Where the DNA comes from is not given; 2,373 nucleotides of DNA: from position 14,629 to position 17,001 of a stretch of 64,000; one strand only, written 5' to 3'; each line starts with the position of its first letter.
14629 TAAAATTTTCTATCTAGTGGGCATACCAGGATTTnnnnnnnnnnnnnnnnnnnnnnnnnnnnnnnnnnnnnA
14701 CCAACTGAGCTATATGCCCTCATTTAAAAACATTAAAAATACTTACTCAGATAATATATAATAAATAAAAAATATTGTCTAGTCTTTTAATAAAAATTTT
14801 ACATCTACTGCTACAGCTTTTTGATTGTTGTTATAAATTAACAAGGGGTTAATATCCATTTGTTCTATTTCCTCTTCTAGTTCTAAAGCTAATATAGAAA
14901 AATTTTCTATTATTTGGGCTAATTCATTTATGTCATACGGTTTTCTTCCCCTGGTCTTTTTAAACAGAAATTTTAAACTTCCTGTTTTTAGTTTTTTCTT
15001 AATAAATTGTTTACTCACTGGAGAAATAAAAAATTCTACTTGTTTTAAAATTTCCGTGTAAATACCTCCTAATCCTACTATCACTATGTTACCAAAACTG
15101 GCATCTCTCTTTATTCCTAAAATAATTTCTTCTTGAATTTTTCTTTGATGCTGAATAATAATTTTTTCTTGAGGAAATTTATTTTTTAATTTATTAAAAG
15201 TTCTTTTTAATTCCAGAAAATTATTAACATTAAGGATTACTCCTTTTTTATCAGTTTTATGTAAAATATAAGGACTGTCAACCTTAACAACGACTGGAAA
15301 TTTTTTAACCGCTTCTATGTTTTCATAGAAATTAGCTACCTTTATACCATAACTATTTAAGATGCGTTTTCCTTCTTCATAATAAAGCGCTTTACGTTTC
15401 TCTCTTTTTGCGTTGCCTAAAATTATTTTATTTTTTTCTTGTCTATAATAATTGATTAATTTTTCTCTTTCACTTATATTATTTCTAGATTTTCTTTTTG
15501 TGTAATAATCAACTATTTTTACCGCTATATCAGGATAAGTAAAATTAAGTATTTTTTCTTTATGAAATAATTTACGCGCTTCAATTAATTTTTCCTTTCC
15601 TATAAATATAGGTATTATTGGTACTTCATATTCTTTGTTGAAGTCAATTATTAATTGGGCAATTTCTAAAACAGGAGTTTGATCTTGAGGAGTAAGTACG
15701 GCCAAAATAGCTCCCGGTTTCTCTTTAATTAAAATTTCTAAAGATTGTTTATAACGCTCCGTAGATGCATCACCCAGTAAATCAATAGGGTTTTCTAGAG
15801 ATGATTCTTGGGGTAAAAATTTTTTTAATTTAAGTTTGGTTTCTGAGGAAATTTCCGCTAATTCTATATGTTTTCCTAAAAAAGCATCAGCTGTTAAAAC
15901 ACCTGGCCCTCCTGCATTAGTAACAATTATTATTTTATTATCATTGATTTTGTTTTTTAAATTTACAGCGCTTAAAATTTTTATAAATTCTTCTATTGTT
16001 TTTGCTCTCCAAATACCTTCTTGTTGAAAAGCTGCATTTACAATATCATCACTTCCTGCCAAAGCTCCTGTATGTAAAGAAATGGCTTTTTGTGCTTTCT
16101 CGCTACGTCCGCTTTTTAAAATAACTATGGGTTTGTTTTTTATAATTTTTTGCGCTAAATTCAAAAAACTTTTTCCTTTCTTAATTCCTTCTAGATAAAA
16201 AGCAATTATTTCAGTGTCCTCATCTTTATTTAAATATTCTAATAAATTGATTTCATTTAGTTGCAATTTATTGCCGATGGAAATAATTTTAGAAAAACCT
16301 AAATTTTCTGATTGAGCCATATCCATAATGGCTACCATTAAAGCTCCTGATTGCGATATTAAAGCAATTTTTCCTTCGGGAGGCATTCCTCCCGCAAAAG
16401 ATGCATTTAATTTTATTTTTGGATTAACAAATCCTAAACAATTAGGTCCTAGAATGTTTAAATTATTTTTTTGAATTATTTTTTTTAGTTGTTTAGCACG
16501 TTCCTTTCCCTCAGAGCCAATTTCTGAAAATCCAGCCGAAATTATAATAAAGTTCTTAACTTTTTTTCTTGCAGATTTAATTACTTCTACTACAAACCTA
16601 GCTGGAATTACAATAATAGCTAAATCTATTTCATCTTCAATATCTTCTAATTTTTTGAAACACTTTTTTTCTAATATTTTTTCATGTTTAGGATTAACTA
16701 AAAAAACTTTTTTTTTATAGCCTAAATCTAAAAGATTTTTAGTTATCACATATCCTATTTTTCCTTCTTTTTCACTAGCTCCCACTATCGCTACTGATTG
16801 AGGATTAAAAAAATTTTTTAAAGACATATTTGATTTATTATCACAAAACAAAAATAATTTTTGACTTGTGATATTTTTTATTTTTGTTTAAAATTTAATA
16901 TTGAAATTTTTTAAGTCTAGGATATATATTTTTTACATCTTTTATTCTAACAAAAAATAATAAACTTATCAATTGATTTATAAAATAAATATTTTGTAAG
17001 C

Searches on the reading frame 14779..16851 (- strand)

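Call 81: search_protein_families(library=pfam, proteins=[window:14779-16851:-], max_evalue=0.00001)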
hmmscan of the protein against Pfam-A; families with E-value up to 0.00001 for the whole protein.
window:14779-16851:- (690 aa): 5 families
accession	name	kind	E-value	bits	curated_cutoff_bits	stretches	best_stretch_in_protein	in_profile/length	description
PF13607.11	Succ_CoA_lig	-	3.7e-50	169.7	27.4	1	159-295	1-137/138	Succinyl-CoA ligase like flavodoxin domain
PF13549.11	ATP-grasp_5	-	1.6e-42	145.8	27.6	1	481-686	2-219/221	ATP-grasp domain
PF13380.12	CoA_binding_2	-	6.5e-21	75.4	22.8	1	19-143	2-115/116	CoA binding domain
PF02629.25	CoA_binding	-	1.5e-11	45.3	22.3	1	17-107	3-97/97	CoA binding domain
PF19045.5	Ligase_CoA_2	-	1e-06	29.3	23.7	1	307-439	1-139/162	Ligase-CoA domain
